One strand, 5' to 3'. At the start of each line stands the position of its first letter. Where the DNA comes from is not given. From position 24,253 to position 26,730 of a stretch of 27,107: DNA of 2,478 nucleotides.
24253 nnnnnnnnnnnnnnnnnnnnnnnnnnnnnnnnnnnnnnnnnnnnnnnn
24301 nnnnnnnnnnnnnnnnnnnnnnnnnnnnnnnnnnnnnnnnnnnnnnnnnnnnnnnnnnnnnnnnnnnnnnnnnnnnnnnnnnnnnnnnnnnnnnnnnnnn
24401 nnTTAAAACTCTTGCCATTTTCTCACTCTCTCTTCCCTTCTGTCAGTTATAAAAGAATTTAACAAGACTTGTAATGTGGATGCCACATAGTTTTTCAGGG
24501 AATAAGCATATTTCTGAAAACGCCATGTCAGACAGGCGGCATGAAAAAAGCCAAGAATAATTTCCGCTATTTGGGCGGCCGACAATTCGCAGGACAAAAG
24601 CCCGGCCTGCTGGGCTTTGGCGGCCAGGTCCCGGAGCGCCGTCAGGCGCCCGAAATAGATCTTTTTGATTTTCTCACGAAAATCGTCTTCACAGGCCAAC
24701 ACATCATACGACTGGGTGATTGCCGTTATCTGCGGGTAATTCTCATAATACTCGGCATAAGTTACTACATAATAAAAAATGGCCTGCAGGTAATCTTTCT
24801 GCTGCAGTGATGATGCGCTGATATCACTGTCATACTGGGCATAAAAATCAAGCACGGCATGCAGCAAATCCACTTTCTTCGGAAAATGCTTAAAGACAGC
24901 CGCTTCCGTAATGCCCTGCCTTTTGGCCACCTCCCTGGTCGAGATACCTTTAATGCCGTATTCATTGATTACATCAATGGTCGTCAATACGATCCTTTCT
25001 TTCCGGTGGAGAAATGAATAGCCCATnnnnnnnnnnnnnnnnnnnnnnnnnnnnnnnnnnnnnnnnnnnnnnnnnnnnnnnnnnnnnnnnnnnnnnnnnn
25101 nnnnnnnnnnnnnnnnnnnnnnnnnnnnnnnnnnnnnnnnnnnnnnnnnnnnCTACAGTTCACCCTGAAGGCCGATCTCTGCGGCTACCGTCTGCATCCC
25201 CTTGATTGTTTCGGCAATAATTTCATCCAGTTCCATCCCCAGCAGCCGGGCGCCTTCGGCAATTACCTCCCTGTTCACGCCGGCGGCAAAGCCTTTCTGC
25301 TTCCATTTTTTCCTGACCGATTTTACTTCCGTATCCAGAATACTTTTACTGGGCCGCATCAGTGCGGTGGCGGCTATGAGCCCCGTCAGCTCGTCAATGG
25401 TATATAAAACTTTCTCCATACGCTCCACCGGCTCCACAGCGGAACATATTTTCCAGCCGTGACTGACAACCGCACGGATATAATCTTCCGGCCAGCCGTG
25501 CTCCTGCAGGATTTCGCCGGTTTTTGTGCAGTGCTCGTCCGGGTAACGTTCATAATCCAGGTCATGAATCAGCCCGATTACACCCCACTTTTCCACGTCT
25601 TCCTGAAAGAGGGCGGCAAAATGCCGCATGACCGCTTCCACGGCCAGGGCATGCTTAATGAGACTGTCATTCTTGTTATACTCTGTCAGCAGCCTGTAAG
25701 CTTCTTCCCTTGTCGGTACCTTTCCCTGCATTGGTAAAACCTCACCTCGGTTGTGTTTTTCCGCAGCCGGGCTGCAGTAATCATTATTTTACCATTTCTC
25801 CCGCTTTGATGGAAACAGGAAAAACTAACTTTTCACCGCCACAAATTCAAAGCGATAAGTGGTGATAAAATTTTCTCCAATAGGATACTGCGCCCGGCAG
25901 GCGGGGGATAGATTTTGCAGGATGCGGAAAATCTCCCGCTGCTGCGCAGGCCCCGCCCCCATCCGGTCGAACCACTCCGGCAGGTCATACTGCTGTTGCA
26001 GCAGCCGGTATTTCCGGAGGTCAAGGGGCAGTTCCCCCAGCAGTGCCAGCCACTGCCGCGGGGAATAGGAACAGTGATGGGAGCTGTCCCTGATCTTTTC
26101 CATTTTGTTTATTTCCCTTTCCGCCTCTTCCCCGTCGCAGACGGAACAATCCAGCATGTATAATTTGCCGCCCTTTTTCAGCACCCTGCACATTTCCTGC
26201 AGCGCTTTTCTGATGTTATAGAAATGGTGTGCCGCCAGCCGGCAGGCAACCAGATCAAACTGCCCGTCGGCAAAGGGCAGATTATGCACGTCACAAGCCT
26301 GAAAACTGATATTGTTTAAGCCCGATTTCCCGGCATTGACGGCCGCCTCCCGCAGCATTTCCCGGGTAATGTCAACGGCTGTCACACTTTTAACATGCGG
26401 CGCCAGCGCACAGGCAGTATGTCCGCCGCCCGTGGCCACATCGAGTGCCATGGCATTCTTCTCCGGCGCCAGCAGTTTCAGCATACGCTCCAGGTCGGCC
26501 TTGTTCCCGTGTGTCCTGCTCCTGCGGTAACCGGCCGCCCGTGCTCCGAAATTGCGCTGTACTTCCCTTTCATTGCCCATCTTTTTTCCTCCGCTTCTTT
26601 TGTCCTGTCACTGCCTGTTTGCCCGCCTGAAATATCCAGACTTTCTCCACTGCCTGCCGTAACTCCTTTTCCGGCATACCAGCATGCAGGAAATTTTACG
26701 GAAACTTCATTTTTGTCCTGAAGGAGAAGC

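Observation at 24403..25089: Exact sigma28 promoter, then operator palindrome, then a TetR gene overlapping cheY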

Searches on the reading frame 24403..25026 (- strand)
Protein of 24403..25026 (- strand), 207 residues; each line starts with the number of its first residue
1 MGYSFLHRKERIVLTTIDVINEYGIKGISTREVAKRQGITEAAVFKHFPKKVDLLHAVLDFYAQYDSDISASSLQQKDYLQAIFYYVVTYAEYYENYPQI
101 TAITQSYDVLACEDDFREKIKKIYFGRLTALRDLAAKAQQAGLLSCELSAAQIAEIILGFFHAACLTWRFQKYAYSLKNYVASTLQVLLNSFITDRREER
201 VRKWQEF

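Call 5: search_protein_families(library=pfam, proteins=[window:24403-25026:-])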
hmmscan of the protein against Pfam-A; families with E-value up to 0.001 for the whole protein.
window:24403-25026:- (207 aa): 2 families
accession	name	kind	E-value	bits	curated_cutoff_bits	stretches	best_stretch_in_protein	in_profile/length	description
PF00440.29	TetR_N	-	9.8e-10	38.5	24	1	15-58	4-47/47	Bacterial regulatory proteins, tetR family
PF08359.16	TetR_C_4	-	4.1e-07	30.7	21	1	77-190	20-132/133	YsiA-like protein, C-terminal region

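Call 13: find_related_loci(query=window:24403-25026:-, collection=genome_contigs, flank=3000)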
Query window:24403-25026:- (207 aa) in genome_contigs; peptide patterns used: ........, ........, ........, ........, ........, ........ (x = any residue, [..] = any of these).
304 stretches matched a pattern; 34 encode a relative of the query (tblastn E <= 1e-3); 34 distinct loci.
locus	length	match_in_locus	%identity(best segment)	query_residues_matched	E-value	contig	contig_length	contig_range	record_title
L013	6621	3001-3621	88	1-207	4e-123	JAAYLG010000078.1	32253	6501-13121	MAG: Bacillota bacterium isolate AS15tlH2ME_190 53096_AS15, whole genome shotgun sequence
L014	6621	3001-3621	84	1-207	4e-118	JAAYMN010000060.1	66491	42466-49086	MAG: Bacillota bacterium isolate AS20ysBPTH_33 57419_AS20, whole genome shotgun sequence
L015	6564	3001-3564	46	6-192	4e-57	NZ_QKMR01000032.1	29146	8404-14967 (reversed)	Ruminiclostridium sufflavum DSM 19573 Ga0056032_scaffold00032.32, whole genome shotgun sequence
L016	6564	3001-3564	47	6-192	2e-55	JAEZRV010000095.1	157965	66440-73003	MAG: Bacillota bacterium isolate OH_PDB_205 k127_1494098, whole genome shotgun sequence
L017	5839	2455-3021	48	5-192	5e-55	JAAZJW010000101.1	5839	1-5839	MAG: Clostridiales bacterium isolate AS21ysBPME_83 84735_AS21, whole genome shotgun sequence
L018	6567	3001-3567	47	5-192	8e-55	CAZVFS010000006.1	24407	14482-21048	MAG TPA_asm: uncultured Alkaliphilus sp. isolate binchicken_co39_526 genome assembly, contig: NODE_4957_length_24407_cov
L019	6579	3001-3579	45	1-192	3e-54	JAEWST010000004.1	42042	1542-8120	MAG: Bacillota bacterium isolate OH_SDB_116 k127_923261, whole genome shotgun sequence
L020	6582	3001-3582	46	1-193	2e-53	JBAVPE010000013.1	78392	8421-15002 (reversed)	MAG: Anaerocolumna sp. isolate MFD02586_ilm_asm_bin5 k127_267754, whole genome shotgun sequence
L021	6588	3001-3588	44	4-198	4e-53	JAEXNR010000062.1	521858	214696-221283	MAG: Bacillota bacterium isolate OH_HBrB_107 k127_858849, whole genome shotgun sequence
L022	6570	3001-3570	44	4-192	2e-52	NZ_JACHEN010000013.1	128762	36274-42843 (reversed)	Anaerosolibacter carboniphilus strain DSM 103526 Ga0415316_13, whole genome shotgun sequence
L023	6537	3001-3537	46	1-178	4e-52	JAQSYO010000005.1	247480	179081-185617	MAG: Herbinix sp. isolate L_E1_T20_B_bin.19 scaffold_47, whole genome shotgun sequence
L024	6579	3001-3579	46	1-192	3e-51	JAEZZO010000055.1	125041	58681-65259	MAG: Bacillota bacterium isolate OH_PFB_52 k127_725038, whole genome shotgun sequence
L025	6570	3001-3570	45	1-189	3e-51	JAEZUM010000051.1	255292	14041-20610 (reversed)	MAG: Bacillota bacterium isolate OH_PDB_89 k127_50726, whole genome shotgun sequence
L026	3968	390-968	42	1-192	7e-51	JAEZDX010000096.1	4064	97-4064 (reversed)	MAG: Bacillota bacterium isolate OH_CBrB_310 k127_977265, whole genome shotgun sequence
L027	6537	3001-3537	45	1-178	4e-50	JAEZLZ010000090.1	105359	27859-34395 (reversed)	MAG: Bacillota bacterium isolate OH_CDB_90 k127_1179225, whole genome shotgun sequence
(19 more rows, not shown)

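Call 14: search_protein_families(library=ncbifam, proteins=[window:24403-25026:-], max_evalue=0.01)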
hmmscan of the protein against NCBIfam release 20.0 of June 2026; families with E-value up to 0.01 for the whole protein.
window:24403-25026:- (207 aa): 19 families
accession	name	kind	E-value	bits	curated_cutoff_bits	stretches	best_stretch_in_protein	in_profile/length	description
NF041196.1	ScbR_bind_reg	equivalog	1.6e-10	41.5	150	1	10-192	9-189/191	ScbR family autoregulator-binding transcription factor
NF007015.0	PRK09480.1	equivalog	3.1e-09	36.7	120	1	7-189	10-193/197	nucleoid occlusion factor SlmA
NF053878.1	FATransRegFadRBac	equivalog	4.4e-09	36.4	200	1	10-192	6-188/190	fatty acid metabolism transcriptional regulator FadR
NF010319.1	PRK13756.1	equivalog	9.2e-07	28.9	265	1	9-58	4-53/199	tetracycline resistance transcriptional repressor TetR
NF007949.0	PRK10668.1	equivalog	1.1e-06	28.4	271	1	9-189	13-199/216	multidrug efflux transporter transcriptional repressor AcrR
TIGR03384.1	betaine_BetI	equivalog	2.1e-06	27.6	201.3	1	8-130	9-132/189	choline-binding transcriptional repressor BetI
NF051852.1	efflux_TF_MtrR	exception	7e-06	26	280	1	8-76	11-80/205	multidrug efflux system transcriptional repressor MtrR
NF001978.0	PRK00767.1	equivalog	1.5e-05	24.8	118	1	8-166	10-169/197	transcriptional regulator BetI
NF037937.1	septum_RefZ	equivalog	3.4e-05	23.8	180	1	9-101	1-96/195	forespore capture DNA-binding protein RefZ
NF007430.0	PRK09975.1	equivalog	3.8e-05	22.9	274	1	9-198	13-207/220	acrEF/envCD operon transcriptional regulator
NF051457.1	acryl_TF_AcuR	equivalog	4e-05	23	247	1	8-188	18-203/204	acrylate utilization transcriptional regulator AcuR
NF011584.0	PRK15008.1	equivalog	4.9e-05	23.3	230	1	8-102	19-113/212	HTH-type transcriptional regulator RutR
NF053731.1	TransRegFasRMycb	equivalog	7.2e-05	22.7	330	1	8-65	12-69/199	HTH-type transcriptional activator FasR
TIGR03613.1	RutR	equivalog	9.3e-05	22.4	368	1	8-102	9-103/202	pyrimidine utilization regulatory protein R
NF033703.1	transcr_KstR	equivalog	9.8e-05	22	280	1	7-101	7-102/185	cholesterol catabolism transcriptional regulator KstR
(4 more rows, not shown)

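Call 33: search_solved_structures(query=window:24403-25026:-, max_evalue=0.001)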
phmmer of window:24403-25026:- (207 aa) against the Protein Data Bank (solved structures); distinct sequences matched with E-value up to 0.001: 62 (the best 60 are shown).
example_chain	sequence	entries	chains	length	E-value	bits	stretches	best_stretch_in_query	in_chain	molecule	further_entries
4gct_A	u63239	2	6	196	9.5e-10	42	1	5-137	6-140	Nucleoid occlusion factor SlmA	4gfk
5haw_A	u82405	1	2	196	1.4e-09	41.5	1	6-137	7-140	Nucleoid occlusion factor SlmA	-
5gp9_A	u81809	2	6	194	2.1e-06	31.1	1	10-190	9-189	Transcriptional regulator (TetR/AcrR family)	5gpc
5hsz_A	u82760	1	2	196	3.4e-06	30.4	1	8-139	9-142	Nucleoid occlusion factor SlmA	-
5hbu_A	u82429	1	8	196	4e-06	30.2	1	8-136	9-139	Nucleoid occlusion factor SlmA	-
4uds_A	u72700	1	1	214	4e-06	30.2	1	10-197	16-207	MBDR REGULATOR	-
3nxc_A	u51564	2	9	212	4.9e-06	29.9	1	8-136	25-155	HTH-type protein slmA | Nucleoid occlusion factor SlmA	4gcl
1vi0_A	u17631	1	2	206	5e-06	29.9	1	11-191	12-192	transcriptional regulator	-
5k58_E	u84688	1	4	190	5.1e-06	29.8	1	9-136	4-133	Nucleoid occlusion factor SlmA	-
3whb_A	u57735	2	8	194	5.4e-06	29.7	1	11-190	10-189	Fatty acid metabolism regulator protein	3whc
4gck_A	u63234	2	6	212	5.9e-06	29.6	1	8-138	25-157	Nucleoid occlusion factor SlmA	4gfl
2yvh_A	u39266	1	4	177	6.8e-06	29.4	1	8-99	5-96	Transcriptional regulator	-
2yve_A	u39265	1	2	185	6.9e-06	29.4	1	8-99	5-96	Transcriptional regulator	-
2zoz_A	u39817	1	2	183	7.2e-06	29.3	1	8-99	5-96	Transcriptional regulator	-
2zoy_A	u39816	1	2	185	7.5e-06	29.3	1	8-99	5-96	Transcriptional regulator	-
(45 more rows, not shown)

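Call 34: find_homologous_proteins(query=window:24403-25026:-, max_evalue=1e-10)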
Query window:24403-25026:- (207 aa): 50 proteins with E <= 1e-10 among 287 candidates.
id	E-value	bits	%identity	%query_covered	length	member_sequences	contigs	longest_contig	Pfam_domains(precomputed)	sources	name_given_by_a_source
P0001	7.8e-131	452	100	100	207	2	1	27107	PF00440.30,PF08359.17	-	-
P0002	1.8e-115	402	88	100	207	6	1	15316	PF00440.30,PF08359.17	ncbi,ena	-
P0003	5.0e-68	247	57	95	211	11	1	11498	PF00440.30,PF08359.17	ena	-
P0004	4.6e-60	221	53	94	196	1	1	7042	PF00440.30,PF08359.17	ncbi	-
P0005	3.0e-59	218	53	94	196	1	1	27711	PF00440.30,PF08359.17,PF16925.11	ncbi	-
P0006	3.7e-58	215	49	95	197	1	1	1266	PF00440.30,PF08359.17,PF16925.11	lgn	-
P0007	5.7e-58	214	54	94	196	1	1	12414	PF00440.30,PF18024.8,PF08359.17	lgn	-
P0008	2.1e-57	212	49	94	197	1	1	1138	PF00440.30,PF08359.17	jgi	jgi:AcrR family transcriptional regulator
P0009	3.6e-57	211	52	93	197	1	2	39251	PF00440.30,PF08359.17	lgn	-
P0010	4.2e-56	208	48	93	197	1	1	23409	PF00440.30,PF08359.17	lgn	-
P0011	1.6e-55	206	50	94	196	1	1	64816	PF00440.30,PF08359.17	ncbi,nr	ncbi:MAG: TetR/AcrR family transcriptional regulator [Clostridia bacterium]|nr:TetR/AcrR family tran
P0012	5.1e-55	204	50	93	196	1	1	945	PF00440.30,PF08359.17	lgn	-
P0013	5.7e-55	204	50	93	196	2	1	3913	PF00440.30,PF16859.11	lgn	-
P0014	7.7e-55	204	52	91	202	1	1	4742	PF00440.30,PF08359.17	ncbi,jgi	jgi:TetR/AcrR family fatty acid metabolism transcriptional regulator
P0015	1.0e-54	203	49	93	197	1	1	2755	PF00440.30,PF08359.17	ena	-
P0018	8.6e-53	197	52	91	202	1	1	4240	PF00440.30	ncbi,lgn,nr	ncbi:MAG: TetR/AcrR family transcriptional regulator [Peptococcaceae bacterium]|nr:TetR/AcrR family 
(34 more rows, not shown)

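Call 35: find_encoding_contigs(protein=P0005, flank=3000, max_places=2)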
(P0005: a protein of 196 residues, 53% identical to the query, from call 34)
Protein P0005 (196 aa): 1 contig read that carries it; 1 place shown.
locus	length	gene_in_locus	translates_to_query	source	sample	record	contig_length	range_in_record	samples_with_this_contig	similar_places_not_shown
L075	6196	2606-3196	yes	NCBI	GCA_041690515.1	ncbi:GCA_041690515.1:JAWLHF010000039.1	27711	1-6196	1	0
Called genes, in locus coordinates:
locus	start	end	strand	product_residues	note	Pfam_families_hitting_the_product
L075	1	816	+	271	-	?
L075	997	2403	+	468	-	PF00309:Sigma54_AID, PF04963:Sigma54_CBD, PF04552:Sigma54_DBD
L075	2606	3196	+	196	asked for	PF00440:TetR_N, PF08359:TetR_C_4 (weak), PF16925:TetR_C_13 (faint)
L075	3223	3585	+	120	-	PF00072:Response_reg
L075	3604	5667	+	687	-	PF01627:Hpt, PF07194:P2, PF02895:H-kinase_dim, PF02518:HATPase_c, PF01584:CheW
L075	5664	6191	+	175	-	PF01584:CheW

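Call 36: find_encoding_contigs(protein=P0007, flank=3000, max_places=2)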
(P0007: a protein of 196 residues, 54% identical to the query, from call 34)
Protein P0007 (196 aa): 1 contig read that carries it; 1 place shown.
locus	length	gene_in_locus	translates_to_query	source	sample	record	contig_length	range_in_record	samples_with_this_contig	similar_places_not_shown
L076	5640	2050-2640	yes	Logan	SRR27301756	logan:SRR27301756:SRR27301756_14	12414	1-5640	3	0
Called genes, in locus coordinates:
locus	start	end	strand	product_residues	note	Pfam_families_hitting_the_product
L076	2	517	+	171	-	?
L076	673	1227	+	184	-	PF13673:Acetyltransf_10 (weak), PF00583:Acetyltransf_1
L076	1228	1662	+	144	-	PF01741:MscL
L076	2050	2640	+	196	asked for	PF00440:TetR_N, PF18024:HTH_50 (faint), PF08359:TetR_C_4 (weak)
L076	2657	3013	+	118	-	PF00072:Response_reg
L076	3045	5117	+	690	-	PF01627:Hpt, PF07194:P2, PF02895:H-kinase_dim, PF02518:HATPase_c, PF01584:CheW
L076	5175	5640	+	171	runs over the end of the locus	PF01584:CheW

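Call 37: find_encoding_contigs(protein=P0009, flank=3000, max_places=2)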
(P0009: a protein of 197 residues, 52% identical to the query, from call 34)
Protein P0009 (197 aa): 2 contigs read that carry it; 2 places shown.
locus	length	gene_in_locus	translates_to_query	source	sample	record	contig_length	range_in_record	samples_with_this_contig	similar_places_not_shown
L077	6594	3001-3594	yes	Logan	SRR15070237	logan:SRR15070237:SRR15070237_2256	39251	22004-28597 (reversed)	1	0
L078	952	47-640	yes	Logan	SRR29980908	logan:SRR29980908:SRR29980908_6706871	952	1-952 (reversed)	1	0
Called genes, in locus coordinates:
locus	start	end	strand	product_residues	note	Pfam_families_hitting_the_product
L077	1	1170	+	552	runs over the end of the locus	PF01627:Hpt (faint), PF00072:Response_reg, PF20161:VpsR (faint), PF23198:PDE8A_N (faint), PF00990:GGDEF, PF00072:Response_reg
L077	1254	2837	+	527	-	PF00989:PAS (faint), PF13188:PAS_8 (faint), PF13426:PAS_9 (faint), PF00512:HisKA, PF02518:HATPase_c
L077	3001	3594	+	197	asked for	PF00440:TetR_N, PF08359:TetR_C_4 (weak)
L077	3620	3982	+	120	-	PF00072:Response_reg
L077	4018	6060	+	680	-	PF01627:Hpt, PF07194:P2, PF02895:H-kinase_dim, PF02518:HATPase_c, PF01584:CheW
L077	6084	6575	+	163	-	PF01584:CheW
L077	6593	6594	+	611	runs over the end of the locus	PF02203:TarH, PF12729:4HB_MCP_1, PF00672:HAMP, PF00015:MCPsignal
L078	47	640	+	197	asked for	PF00440:TetR_N, PF08359:TetR_C_4 (weak)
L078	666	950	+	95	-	?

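Call 38: find_encoding_contigs(protein=P0018, flank=3000, max_places=2)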
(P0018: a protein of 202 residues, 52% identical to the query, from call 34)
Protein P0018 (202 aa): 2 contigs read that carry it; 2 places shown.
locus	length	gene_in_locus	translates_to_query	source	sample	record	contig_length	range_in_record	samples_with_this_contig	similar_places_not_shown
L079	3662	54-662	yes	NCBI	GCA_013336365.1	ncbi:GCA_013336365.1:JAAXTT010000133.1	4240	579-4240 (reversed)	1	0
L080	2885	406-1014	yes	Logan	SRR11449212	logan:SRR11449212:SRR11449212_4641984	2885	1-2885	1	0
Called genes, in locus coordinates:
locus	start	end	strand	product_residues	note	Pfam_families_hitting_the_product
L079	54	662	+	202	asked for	PF00440:TetR_N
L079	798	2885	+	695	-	PF01627:Hpt, PF07194:P2, PF02895:H-kinase_dim, PF02518:HATPase_c, PF01584:CheW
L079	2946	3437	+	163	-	PF01584:CheW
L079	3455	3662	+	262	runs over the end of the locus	PF12729:4HB_MCP_1, PF00672:HAMP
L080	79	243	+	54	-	-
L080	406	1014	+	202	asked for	PF00440:TetR_N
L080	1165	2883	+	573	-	?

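Call 95: search_protein_representatives(protein=window:24403-25026:-)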
Query: 207 residues. Proteins with E-value up to 0.001 (for the whole library): 1725; up to 1e-10: 194; up to 1e-30: 41. The best 150 are listed.
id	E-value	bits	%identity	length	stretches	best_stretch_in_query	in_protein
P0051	8.0e-52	192.3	45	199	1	5-197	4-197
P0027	2.0e-49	184.5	85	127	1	1-101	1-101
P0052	9.7e-49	182.3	46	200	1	1-192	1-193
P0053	1.6e-47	178.3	44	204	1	4-199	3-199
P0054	3.1e-45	170.8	44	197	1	4-190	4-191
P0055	4.3e-44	167.1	43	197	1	5-192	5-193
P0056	1.5e-41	158.8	45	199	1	5-192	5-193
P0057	4.8e-41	157.2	41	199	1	3-196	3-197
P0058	2.4e-39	151.6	41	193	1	5-186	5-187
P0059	4.5e-39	150.7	43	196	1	8-192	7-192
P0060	8.2e-39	149.9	34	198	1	1-191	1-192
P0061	1.1e-37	146.2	37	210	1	4-198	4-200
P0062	4.6e-37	144.2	39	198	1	6-194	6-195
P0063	6.3e-36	140.5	38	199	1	5-193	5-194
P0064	9.2e-36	139.9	38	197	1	5-187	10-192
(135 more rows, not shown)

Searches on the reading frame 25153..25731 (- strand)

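Call 6: search_protein_families(library=pfam, proteins=[window:25153-25731:-])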
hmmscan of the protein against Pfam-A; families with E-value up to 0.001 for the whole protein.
window:25153-25731:- (192 aa): 1 family
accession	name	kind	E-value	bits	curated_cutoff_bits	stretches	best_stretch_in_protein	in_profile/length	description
PF01966.28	HD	-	5.8e-05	23.8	22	1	25-93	2-76/116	HD domain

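Call 14: search_protein_families(library=ncbifam, proteins=[window:25153-25731:-], max_evalue=0.01)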
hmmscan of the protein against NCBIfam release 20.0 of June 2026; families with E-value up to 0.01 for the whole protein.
window:25153-25731:- (192 aa): 4 families
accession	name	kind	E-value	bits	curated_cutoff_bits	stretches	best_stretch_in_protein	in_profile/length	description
TIGR00277.1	HDIG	domain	1.3e-07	31.3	27.6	1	23-91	4-81/84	HDIG domain-containing metalloprotein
NF045665.1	NTPtran_DVU1551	equivalog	3.2e-07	29.7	315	1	3-115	196-310/359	DVU_1551 family NTP transferase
NF009343.0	PRK12703.1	equivalog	8e-05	21.6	434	1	5-148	169-313/339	tRNA (cytidine(56)-2'-O)-methyltransferase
TIGR00295.1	TIGR00295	hypoth_equivalog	0.00036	20.3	172.35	1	13-91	3-87/164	TIGR00295 family protein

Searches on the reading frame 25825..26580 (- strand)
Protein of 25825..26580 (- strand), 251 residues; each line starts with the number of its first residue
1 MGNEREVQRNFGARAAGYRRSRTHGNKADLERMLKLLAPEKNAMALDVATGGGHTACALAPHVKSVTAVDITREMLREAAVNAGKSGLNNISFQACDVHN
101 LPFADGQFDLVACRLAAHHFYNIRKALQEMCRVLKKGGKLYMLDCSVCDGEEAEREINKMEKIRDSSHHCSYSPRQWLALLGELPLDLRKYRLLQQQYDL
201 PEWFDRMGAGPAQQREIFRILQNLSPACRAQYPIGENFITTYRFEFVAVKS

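Call 6: search_protein_families(library=pfam, proteins=[window:25825-26580:-])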
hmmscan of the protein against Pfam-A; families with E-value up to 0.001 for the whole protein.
window:25825-26580:- (251 aa): 13 families
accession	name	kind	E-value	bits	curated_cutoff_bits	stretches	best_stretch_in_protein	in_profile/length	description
PF08241.18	Methyltransf_11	-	3.3e-26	92.2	21.2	1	46-141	1-94/95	Methyltransferase domain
PF13847.12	Methyltransf_31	-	5.8e-26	91.3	27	1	40-168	2-127/145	Methyltransferase domain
PF13649.12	Methyltransf_25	-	9.4e-24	84.4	27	1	46-138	2-97/97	Methyltransferase domain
PF01209.24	Ubie_methyltran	-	4.1e-18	66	20.1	1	34-147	40-156/233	ubiE/COQ5 methyltransferase family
PF13489.12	Methyltransf_23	-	1.6e-14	54.4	27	1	19-182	2-155/164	Methyltransferase domain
PF08242.18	Methyltransf_12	-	5e-13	50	30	1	46-140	1-98/98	Methyltransferase domain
PF05148.21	Methyltransf_8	-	9.6e-07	29.3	27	1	92-160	107-176/219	Hypothetical methyltransferase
PF01189.24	Methyltr_RsmB-F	-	3.7e-05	23.9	27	0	36-109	3-81/199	16S rRNA methyltransferase RsmB/F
PF05401.17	NodS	-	4.2e-05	23.9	24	1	28-140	29-142/201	Nodulation protein S (NodS)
PF05175.20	MTS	-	0.00013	22.1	23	1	33-153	23-149/170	Methyltransferase small domain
PF01135.25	PCMT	-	0.00015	22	20.3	1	32-141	64-170/210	Protein-L-isoaspartate(D-aspartate) O-methyltransferase (PCMT)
PF20922.3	Anamorsin_N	-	0.00035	20.8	27.1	1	83-159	28-103/163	Anamorsin, N-terminal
PF01170.24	UPF0020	-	0.00087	19.5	22.3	0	65-113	78-127/197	RMKL-like, methyltransferase domain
